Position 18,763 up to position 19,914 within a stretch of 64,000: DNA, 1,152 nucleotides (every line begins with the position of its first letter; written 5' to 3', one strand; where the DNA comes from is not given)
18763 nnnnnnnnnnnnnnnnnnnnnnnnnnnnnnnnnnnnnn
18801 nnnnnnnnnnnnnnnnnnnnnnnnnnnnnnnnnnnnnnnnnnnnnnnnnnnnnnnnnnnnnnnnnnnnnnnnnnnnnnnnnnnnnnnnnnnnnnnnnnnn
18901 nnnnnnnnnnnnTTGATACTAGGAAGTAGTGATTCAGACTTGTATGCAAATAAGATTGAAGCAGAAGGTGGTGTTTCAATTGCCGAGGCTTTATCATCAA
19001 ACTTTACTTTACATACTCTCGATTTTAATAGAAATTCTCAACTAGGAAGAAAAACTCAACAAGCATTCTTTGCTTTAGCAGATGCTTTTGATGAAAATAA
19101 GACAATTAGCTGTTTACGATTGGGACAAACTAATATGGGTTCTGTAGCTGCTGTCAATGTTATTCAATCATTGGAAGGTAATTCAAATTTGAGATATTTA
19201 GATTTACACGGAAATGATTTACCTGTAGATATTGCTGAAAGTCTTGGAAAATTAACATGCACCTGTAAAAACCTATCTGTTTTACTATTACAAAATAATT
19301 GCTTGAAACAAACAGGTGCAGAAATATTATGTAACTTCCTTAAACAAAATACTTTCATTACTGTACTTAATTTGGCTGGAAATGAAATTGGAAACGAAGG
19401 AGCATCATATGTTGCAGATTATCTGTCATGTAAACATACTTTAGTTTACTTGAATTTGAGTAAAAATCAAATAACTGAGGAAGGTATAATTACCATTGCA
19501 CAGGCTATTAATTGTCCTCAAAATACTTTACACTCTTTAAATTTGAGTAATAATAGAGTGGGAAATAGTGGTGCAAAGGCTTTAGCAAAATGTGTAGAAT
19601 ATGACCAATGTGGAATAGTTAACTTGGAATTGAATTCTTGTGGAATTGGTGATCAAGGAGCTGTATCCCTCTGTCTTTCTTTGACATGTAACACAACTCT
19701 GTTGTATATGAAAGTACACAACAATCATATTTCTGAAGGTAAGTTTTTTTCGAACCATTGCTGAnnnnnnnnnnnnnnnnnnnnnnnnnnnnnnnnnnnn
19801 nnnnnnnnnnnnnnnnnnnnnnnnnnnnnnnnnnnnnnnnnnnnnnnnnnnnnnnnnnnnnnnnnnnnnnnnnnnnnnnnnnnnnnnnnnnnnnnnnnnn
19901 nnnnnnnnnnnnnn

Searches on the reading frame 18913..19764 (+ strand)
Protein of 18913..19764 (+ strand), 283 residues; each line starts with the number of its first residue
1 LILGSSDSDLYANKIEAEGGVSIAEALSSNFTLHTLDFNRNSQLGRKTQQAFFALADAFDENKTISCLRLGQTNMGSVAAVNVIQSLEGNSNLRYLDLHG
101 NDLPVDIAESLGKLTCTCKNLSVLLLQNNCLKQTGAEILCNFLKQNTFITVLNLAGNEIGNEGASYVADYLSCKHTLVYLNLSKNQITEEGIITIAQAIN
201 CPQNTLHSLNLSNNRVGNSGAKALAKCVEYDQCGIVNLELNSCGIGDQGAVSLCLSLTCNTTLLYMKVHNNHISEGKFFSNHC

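Call 56: search_protein_families(library=pfam, proteins=[window:18913-19764:+], max_evalue=0.001)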
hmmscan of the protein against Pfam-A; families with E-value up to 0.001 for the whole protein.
window:18913-19764:+ (283 aa): 3 families
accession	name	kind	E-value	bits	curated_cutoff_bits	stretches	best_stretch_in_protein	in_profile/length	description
PF13516.12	LRR_6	-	1.1e-22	78.7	23.4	2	145-168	1-24/24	Leucine Rich repeat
PF00560.39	LRR_1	-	9.6e-10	37.1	20.6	0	92-114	1-23/23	Leucine Rich Repeat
PF12799.13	LRR_4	-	6.7e-07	29.8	27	1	176-217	2-37/44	Leucine Rich repeats (2 copies)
